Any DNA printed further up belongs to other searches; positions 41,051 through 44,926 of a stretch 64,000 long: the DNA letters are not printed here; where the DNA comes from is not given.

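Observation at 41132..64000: Tandem array of four giant, highly acidic secreted proteins with T9SS C-terminal sorting domains, each independently transcribed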

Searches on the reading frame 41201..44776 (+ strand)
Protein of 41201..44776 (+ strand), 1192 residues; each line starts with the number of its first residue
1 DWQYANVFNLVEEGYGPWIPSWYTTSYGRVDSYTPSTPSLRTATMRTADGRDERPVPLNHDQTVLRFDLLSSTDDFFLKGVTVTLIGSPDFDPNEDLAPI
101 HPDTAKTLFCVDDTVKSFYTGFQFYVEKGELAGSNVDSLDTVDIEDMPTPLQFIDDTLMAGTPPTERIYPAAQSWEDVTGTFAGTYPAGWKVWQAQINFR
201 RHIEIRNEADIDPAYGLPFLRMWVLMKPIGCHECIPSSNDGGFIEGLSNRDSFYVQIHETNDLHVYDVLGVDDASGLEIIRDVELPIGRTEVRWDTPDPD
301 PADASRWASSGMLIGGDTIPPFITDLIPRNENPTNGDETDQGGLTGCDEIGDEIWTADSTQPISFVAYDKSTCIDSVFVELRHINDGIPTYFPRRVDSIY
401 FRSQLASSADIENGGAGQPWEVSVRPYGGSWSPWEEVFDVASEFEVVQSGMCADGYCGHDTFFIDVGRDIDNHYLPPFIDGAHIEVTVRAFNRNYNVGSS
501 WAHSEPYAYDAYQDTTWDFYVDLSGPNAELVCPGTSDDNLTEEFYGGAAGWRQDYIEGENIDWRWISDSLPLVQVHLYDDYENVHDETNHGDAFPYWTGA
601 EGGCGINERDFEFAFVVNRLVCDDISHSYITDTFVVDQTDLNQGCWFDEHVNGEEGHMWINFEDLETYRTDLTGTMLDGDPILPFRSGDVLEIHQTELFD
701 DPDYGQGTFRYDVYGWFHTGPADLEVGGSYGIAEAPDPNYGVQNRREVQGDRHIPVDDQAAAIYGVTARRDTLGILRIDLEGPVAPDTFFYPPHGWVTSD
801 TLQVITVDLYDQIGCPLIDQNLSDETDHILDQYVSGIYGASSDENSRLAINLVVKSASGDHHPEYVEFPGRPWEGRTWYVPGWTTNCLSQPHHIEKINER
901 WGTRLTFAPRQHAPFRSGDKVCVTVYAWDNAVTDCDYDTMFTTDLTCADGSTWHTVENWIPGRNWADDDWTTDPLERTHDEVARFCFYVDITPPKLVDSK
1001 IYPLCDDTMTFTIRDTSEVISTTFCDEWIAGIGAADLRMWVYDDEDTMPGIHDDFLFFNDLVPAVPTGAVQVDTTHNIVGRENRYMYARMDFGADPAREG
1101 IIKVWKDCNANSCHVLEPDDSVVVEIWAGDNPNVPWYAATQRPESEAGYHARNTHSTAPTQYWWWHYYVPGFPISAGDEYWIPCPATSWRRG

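Call 58: predict_structure(alignment_id=A4)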
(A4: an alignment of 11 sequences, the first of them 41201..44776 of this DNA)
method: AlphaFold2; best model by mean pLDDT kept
length: 1192 residues; sequences in the alignment: 11
mean_pLDDT: 43.3   pTM: 0.33
mean pLDDT of the five models: 43.3, 43.1, 42.7, 38.8, 37.5
residues with pLDDT >= 90: 0; 70-90: 51; 50-70: 394; < 50: 747
segments of 3 or more residues with pLDDT < 50: 1-64, 127-168, 212-219, 228-250, 286-292, 297-311, 314-357, 369-373, 386-394, 404-419, 437-443, 448-458, 468-473, 492-513, 522-572, 576-610, 621-629, 648-656, 672-677, 685-688, 695-804, 806-847, 880-905, 909-914, 928-985, 1003-1006, 1018-1030, 1044-1052, 1068-1079, 1111-1113, 1138-1192
pLDDT, mean of each block of 10 residues (from residue 1): 41 30 32 26 30 29 49 64 71 64 58 52 49 33 30 36 41 73 65 73 60 46 50 30 41 62 68 56 52 47 37 42 42 27 23 45 56 55 49 56 40 36 64 50 48 37 56 56 65 36 28 54 35 22 22 22 35 45 32 29 34 57 44 62 51 47 58 48 48 43 27 32 23 21 21 23 24 28 23 24 43 27 29 30 42 64 62 59 31 38 46 49 52 28 27 25 26 27 45 59 56 59 42 63 47 57 55 44 62 68 65 52 60 50 29 27 23 24 20 20
secondary structure, 60 per line:
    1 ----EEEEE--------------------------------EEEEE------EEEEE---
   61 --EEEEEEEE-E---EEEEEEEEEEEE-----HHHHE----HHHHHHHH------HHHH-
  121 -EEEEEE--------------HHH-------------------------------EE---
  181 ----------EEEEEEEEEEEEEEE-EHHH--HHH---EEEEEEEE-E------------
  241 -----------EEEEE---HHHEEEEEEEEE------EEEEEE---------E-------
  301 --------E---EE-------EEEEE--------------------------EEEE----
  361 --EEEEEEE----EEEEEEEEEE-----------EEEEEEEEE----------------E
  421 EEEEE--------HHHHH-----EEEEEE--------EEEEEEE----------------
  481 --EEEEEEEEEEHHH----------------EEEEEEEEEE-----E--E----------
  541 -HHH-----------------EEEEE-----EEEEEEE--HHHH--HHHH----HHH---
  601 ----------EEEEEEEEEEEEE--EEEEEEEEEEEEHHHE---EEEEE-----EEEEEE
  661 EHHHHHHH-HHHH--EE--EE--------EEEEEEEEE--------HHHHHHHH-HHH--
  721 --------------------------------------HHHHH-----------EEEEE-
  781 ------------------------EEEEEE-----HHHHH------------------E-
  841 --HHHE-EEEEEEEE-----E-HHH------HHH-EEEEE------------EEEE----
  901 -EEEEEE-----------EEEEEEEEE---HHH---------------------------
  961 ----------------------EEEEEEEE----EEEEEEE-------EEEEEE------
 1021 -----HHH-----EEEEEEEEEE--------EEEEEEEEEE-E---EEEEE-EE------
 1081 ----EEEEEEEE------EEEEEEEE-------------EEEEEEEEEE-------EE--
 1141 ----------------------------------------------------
elements in order (helices of 4 or more, strands of 3 or more residues): E5-9 E42-46 E53-57 E63-70 E76-87 H93-96 H102-109 H116-119 E122-127 E191-205 E219-226 E252-256 E263-271 E278-283 E322-326 E353-356 E363-369 E374-383 E395-403 E420-425 H434-438 E444-449 E458-464 E483-492 E512-521 E562-566 E572-578 H581-584 H587-590 E611-623 E626-637 E645-649 E655-661 H662-668 H670-673 E690-698 H707-714 H759-763 E775-779 E805-810 H816-820 E848-855 E876-880 E893-896 E902-907 E919-927 E983-990 E995-1001 E1009-1014 E1034-1043 E1052-1061 E1067-1071 E1085-1092 E1099-1106 E1120-1129
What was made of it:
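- The structure model of A failed (pLDDT 43, call 58), so enzyme folds in A are not excluded.
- Tried and rejected: AlphaFold2 of A residues 24-1215 with an 11-sequence alignment gave mean pLDDT 43 (call 58).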
